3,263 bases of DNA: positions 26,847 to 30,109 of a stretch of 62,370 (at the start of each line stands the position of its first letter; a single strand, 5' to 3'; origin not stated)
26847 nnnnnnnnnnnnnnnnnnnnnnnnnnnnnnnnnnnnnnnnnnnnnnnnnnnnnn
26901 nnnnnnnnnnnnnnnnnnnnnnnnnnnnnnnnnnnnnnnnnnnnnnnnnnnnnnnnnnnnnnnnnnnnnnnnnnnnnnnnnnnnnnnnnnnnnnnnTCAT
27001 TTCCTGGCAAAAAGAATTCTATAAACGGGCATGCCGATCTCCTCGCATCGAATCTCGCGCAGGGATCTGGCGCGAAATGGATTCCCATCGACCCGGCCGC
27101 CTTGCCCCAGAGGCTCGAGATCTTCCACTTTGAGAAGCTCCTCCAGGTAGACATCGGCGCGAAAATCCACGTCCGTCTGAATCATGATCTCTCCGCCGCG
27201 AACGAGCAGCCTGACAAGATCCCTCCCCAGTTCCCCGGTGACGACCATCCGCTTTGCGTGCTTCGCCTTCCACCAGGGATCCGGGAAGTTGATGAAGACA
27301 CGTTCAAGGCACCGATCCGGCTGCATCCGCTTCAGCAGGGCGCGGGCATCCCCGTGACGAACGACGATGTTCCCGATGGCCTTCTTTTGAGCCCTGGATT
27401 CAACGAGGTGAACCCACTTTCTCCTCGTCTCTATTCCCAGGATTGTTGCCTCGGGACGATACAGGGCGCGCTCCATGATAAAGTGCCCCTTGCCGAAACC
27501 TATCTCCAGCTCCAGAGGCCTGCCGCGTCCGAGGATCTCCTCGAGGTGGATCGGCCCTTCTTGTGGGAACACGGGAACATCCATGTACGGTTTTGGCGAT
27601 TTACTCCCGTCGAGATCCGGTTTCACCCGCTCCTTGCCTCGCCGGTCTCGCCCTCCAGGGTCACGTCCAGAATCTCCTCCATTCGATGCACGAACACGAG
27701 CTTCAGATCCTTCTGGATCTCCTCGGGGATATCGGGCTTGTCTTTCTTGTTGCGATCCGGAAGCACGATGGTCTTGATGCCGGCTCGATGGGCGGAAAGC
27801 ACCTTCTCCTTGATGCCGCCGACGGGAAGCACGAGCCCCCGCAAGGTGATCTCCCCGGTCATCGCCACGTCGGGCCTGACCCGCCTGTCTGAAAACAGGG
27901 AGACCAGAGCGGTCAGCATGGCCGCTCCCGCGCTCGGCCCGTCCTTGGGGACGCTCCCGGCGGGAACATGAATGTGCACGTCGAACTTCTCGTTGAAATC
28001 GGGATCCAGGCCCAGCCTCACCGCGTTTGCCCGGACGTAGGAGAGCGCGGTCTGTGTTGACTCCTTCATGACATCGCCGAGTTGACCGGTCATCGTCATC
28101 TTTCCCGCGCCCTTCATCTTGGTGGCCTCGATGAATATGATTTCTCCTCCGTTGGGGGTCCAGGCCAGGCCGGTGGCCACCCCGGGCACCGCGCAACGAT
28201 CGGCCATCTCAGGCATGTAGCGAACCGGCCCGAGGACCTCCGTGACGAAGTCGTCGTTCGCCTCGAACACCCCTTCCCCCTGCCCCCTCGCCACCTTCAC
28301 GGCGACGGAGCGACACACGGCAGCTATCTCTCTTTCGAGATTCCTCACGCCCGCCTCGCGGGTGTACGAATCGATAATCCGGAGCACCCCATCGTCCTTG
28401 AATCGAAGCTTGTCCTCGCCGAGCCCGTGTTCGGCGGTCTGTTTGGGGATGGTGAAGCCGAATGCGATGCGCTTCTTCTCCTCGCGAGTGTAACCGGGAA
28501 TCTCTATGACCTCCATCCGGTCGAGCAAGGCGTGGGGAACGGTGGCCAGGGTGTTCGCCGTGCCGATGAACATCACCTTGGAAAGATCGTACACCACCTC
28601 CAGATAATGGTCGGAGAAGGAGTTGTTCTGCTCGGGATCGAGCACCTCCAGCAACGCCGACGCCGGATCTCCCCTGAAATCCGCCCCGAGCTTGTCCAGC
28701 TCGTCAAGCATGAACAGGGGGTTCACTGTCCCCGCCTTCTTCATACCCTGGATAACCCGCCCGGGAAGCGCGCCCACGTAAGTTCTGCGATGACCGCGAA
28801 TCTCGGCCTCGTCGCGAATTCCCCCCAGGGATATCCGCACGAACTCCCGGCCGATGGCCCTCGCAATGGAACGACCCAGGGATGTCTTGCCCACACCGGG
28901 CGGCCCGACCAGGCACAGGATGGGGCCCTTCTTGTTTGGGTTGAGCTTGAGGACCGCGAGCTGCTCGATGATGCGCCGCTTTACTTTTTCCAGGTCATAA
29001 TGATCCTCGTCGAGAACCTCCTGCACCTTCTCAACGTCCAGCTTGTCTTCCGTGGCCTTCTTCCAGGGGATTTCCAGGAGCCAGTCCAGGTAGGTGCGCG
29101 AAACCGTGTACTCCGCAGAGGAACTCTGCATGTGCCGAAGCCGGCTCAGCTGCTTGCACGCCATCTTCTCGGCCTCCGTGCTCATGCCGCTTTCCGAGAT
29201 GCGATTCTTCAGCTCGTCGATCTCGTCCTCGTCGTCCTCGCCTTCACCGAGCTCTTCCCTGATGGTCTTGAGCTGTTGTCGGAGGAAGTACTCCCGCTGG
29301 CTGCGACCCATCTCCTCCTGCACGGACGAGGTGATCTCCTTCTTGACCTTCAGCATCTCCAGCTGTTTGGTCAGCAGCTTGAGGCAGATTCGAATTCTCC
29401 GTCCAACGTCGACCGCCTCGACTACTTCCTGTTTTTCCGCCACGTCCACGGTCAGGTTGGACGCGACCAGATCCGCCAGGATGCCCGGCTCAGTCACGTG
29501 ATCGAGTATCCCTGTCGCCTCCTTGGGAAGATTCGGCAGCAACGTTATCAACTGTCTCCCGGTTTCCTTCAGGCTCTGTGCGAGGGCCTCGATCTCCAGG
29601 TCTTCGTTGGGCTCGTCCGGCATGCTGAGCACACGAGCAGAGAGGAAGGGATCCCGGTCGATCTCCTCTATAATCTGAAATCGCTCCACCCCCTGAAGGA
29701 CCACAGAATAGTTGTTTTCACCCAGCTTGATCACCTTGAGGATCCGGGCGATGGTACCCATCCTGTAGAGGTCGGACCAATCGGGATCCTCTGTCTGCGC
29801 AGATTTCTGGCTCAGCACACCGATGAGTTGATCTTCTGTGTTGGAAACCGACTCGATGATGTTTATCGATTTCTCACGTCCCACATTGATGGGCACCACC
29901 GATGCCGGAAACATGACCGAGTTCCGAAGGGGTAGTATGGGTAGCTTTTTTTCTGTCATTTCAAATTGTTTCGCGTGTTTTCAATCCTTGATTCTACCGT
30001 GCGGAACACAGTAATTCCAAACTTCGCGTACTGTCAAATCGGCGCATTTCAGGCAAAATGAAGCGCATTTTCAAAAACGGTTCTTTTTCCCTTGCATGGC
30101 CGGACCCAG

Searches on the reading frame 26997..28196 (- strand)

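Call 44: search_protein_families(library=pfam, proteins=[window:26997-28196:-], max_evalue=0.00001)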
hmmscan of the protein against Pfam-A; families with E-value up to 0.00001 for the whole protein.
window:26997-28196:- (399 aa): 1 family
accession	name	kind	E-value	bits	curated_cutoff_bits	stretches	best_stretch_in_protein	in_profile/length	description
PF02390.23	Methyltransf_4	-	9e-32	110.3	24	1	226-388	2-167/173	Putative methyltransferase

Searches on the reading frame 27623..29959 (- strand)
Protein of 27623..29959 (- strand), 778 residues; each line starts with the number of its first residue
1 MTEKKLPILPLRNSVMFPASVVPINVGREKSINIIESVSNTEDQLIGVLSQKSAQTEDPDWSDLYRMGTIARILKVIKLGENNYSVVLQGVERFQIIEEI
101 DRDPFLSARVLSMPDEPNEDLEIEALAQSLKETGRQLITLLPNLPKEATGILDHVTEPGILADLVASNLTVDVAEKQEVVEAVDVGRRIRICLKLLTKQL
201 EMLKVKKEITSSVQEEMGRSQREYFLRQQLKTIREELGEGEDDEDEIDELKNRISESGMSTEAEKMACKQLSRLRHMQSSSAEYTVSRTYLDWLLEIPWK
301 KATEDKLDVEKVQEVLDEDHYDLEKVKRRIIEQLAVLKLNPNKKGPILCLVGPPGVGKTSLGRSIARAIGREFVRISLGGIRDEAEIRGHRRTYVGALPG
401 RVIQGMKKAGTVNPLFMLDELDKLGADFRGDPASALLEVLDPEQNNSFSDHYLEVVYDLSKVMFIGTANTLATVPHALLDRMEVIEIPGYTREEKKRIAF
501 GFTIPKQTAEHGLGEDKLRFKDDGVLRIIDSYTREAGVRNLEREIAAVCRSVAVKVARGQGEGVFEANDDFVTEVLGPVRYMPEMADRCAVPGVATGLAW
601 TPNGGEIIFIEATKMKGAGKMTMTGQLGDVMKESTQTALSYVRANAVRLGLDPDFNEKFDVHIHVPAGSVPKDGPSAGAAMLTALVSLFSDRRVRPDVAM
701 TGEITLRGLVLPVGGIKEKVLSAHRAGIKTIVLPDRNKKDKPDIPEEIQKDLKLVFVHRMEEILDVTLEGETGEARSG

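Call 44: search_protein_families(library=pfam, proteins=[window:27623-29959:-], max_evalue=0.00001)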
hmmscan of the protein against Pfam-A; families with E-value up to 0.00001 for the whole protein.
window:27623-29959:- (778 aa): 5 families
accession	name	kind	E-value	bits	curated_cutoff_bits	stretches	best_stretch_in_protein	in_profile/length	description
PF05362.19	Lon_C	-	4.7e-84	281.5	21.1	1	570-769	5-204/205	Lon protease (S16) C-terminal proteolytic domain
PF02190.22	LON_substr_bdg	-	1.7e-46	159.2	28.7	1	5-198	1-200/200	ATP-dependent protease La (LON) substrate-binding domain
PF00004.35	AAA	-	9.7e-25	88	21.2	1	348-485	1-126/131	ATPase family associated with various cellular activities (AAA)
PF22667.2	Lon_lid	-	2.9e-21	75.3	27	1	510-560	2-52/57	Lon protease AAA+ ATPase lid domain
PF07728.20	AAA_5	-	6.7e-08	33.1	22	1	348-482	2-139/139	AAA domain (dynein-related subfamily)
